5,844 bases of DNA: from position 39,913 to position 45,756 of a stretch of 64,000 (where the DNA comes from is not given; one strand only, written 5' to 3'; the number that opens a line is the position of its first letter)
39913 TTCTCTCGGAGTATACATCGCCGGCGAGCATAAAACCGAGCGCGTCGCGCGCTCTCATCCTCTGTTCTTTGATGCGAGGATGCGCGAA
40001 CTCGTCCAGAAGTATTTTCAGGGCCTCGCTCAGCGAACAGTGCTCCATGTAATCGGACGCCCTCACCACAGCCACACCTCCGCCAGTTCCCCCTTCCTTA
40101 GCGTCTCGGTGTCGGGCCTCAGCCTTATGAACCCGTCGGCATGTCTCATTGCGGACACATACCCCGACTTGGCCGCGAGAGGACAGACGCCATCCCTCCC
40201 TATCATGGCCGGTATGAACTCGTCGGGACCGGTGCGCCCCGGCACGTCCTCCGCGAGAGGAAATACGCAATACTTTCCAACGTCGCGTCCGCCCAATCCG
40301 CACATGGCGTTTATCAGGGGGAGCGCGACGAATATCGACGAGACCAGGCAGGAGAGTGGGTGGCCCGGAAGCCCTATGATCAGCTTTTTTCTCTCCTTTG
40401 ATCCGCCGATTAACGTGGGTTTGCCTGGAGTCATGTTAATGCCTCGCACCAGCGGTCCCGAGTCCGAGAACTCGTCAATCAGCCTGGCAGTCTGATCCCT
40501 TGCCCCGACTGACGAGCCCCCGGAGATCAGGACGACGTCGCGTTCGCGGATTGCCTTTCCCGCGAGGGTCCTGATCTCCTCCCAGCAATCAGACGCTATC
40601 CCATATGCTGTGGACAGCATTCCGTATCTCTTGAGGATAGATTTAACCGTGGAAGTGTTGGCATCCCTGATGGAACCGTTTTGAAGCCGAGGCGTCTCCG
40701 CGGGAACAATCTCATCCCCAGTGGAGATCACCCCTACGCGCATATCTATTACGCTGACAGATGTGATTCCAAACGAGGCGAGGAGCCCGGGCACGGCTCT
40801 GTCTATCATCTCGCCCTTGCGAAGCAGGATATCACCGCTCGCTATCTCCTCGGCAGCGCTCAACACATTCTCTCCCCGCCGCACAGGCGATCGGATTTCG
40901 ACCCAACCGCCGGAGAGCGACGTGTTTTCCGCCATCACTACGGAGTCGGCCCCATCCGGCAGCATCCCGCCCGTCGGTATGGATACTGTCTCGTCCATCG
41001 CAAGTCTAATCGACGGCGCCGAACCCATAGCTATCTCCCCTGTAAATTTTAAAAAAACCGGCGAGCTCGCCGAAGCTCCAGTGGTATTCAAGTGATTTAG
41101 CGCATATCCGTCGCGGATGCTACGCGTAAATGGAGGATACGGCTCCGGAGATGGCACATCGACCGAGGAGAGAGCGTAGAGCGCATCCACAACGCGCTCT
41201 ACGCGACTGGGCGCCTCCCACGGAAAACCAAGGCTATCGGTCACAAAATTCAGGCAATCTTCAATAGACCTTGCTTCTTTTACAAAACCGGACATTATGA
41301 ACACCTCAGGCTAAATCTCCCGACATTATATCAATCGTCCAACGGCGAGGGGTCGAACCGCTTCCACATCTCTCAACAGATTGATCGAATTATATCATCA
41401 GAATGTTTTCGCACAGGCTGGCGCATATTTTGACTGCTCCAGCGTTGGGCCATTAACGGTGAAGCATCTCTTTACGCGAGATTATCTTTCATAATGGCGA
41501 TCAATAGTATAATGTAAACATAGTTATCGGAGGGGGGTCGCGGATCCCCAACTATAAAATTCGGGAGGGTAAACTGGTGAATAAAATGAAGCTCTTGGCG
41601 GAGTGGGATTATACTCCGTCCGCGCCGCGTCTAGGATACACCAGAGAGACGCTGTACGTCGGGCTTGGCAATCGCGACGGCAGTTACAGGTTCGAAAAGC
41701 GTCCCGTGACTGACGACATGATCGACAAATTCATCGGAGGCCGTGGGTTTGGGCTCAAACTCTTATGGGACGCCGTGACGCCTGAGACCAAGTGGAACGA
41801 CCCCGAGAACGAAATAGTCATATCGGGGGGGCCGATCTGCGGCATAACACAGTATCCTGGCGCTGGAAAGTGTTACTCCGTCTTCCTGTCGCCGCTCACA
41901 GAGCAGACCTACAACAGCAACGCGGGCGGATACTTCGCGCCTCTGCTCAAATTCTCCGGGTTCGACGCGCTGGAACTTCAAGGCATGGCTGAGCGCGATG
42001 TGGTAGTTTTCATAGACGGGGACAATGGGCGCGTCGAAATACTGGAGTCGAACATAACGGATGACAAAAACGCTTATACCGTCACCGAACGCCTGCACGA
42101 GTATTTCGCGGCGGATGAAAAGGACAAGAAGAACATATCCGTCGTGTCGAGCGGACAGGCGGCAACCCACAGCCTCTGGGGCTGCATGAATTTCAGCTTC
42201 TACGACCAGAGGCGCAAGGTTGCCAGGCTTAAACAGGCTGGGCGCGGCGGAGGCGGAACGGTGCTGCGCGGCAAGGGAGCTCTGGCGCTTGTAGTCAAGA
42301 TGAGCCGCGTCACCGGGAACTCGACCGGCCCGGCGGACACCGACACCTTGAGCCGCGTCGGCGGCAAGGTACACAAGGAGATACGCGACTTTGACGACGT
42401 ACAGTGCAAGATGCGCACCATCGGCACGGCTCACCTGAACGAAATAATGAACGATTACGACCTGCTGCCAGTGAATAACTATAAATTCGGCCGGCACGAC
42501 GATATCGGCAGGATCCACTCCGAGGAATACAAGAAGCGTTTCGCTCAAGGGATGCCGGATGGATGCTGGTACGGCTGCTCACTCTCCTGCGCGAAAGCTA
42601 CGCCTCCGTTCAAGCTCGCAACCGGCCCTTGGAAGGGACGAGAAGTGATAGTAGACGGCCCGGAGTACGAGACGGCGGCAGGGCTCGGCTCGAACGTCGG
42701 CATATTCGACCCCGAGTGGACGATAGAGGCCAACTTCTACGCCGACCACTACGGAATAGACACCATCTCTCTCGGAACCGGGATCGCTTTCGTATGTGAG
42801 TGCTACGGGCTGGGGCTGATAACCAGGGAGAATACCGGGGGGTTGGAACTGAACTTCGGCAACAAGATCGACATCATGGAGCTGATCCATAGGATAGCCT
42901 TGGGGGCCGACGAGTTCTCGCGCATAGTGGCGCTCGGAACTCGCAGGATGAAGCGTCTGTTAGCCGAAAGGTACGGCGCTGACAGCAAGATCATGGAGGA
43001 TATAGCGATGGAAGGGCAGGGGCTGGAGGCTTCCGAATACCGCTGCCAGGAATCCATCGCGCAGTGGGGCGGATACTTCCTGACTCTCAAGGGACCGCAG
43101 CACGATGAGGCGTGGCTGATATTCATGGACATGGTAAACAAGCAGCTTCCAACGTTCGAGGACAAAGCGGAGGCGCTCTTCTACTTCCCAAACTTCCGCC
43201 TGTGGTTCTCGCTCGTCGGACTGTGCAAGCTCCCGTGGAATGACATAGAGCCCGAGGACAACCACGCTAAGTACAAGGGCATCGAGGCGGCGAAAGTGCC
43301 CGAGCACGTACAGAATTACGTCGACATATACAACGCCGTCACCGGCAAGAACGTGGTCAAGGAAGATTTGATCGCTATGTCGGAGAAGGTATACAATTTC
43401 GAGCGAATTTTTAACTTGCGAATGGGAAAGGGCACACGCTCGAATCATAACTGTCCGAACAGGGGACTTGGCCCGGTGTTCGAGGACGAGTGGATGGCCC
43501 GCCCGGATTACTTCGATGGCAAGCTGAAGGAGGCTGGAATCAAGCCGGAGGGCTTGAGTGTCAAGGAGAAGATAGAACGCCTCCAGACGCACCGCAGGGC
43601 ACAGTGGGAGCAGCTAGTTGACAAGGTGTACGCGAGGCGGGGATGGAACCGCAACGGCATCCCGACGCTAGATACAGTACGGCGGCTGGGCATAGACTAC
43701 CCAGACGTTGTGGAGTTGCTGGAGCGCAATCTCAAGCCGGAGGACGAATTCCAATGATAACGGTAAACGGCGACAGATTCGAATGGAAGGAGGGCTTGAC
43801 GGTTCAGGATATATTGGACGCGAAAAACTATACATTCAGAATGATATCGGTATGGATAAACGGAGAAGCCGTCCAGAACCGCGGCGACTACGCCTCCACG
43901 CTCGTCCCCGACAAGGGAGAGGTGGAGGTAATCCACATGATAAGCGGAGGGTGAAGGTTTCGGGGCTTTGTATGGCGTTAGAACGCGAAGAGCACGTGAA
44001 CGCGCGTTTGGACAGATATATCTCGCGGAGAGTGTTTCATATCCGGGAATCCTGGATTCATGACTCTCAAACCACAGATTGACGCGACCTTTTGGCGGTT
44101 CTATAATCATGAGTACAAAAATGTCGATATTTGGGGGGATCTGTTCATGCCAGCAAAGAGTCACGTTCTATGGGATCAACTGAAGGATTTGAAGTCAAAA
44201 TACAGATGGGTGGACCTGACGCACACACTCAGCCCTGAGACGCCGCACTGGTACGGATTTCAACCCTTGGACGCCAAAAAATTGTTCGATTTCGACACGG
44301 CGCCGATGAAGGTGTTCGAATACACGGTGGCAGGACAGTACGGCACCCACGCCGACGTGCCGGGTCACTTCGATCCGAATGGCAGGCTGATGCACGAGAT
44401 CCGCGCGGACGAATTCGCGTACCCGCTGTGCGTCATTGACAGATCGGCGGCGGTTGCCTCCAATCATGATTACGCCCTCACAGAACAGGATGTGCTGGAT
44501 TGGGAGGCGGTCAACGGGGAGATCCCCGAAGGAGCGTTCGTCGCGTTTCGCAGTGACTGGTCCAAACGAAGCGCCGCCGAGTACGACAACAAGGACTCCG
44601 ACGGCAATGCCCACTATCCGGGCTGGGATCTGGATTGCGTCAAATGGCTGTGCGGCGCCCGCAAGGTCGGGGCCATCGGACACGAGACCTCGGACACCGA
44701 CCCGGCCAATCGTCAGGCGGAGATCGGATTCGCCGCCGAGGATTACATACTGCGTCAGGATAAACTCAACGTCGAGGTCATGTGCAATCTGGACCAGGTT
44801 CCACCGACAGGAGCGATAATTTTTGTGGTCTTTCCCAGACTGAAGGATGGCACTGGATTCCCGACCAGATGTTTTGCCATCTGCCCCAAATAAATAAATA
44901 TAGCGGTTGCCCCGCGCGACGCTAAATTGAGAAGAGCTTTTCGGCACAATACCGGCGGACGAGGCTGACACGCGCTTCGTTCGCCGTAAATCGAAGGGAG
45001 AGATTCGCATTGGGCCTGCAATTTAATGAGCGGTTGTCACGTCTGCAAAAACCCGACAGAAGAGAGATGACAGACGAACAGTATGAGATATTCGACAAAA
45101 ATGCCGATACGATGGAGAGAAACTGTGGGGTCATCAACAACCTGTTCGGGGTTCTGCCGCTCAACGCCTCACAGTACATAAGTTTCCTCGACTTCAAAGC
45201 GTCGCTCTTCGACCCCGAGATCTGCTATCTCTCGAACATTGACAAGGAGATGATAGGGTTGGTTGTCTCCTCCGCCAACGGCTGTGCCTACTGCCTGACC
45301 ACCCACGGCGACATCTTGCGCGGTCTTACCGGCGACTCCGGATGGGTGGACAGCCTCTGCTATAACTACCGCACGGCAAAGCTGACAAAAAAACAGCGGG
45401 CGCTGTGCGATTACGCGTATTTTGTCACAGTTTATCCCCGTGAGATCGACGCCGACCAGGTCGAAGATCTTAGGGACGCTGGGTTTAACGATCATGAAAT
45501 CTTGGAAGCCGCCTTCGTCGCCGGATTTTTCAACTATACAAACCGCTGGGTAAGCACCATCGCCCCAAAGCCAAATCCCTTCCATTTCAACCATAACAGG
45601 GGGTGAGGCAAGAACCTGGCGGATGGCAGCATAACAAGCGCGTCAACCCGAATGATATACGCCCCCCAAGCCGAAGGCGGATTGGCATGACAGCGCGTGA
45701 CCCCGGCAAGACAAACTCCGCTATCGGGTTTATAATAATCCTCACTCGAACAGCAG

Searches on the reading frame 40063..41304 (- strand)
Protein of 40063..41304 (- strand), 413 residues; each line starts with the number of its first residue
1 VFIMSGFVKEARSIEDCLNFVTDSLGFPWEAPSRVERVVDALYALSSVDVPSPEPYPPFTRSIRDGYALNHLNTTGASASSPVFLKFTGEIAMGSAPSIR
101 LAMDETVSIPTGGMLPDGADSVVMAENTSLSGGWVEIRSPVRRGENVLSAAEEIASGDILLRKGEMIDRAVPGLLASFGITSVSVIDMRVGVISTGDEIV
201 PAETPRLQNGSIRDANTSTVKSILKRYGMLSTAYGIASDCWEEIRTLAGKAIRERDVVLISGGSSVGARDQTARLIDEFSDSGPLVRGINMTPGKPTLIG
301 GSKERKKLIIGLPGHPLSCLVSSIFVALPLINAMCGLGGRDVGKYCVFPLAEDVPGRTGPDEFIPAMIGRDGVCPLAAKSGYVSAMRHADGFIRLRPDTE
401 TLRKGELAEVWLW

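Call 63: search_protein_families(library=pfam, proteins=[window:40063-41304:-], max_evalue=0.000001)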
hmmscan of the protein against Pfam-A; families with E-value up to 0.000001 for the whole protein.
window:40063-41304:- (413 aa): 3 families
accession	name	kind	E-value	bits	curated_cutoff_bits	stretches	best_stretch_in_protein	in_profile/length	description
PF03453.22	MoeA_N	-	1e-30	107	30.8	1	35-179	24-160/160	MoeA N-terminal region (domain I and II)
PF00994.29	MoCF_biosynth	-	2e-24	86.4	26.6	1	191-331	1-142/144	Probable molybdopterin binding domain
PF03454.20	MoeA_C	-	2.4e-08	34.5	22.1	1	349-413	3-72/72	MoeA C-terminal region (domain IV)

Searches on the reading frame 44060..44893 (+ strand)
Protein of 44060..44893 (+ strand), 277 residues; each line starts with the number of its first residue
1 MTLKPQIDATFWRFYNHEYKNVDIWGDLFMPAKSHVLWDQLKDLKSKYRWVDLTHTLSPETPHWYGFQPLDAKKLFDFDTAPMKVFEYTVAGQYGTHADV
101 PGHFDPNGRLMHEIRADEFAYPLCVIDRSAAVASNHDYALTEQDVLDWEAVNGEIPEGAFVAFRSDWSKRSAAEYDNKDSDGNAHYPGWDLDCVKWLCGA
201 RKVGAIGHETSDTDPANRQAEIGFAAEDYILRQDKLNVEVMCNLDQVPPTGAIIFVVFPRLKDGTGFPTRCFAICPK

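Call 63: search_protein_families(library=pfam, proteins=[window:44060-44893:+], max_evalue=0.000001)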
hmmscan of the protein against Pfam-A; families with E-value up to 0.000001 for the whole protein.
window:44060-44893:+ (277 aa): 1 family
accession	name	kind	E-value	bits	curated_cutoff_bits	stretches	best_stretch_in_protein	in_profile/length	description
PF04199.19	Cyclase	-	2.4e-35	122.3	23.1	1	51-215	1-142/142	Putative cyclase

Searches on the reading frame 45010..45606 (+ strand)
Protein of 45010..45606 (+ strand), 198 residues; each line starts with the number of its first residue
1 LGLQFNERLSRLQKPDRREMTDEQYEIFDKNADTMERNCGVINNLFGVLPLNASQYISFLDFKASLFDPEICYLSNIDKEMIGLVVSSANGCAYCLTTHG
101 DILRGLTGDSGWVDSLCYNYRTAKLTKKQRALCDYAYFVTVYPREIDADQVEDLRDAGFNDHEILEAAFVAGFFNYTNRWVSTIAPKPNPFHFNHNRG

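Call 68: search_protein_families(library=pfam, proteins=[window:45010-45606:+], max_evalue=0.000001)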
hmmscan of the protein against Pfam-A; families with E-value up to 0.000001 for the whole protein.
window:45010-45606:+ (198 aa): 1 family
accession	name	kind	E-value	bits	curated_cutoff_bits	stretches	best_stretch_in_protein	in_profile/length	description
PF02627.25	CMD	-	3.4e-09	37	23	0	74-104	20-50/84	Carboxymuconolactone decarboxylase family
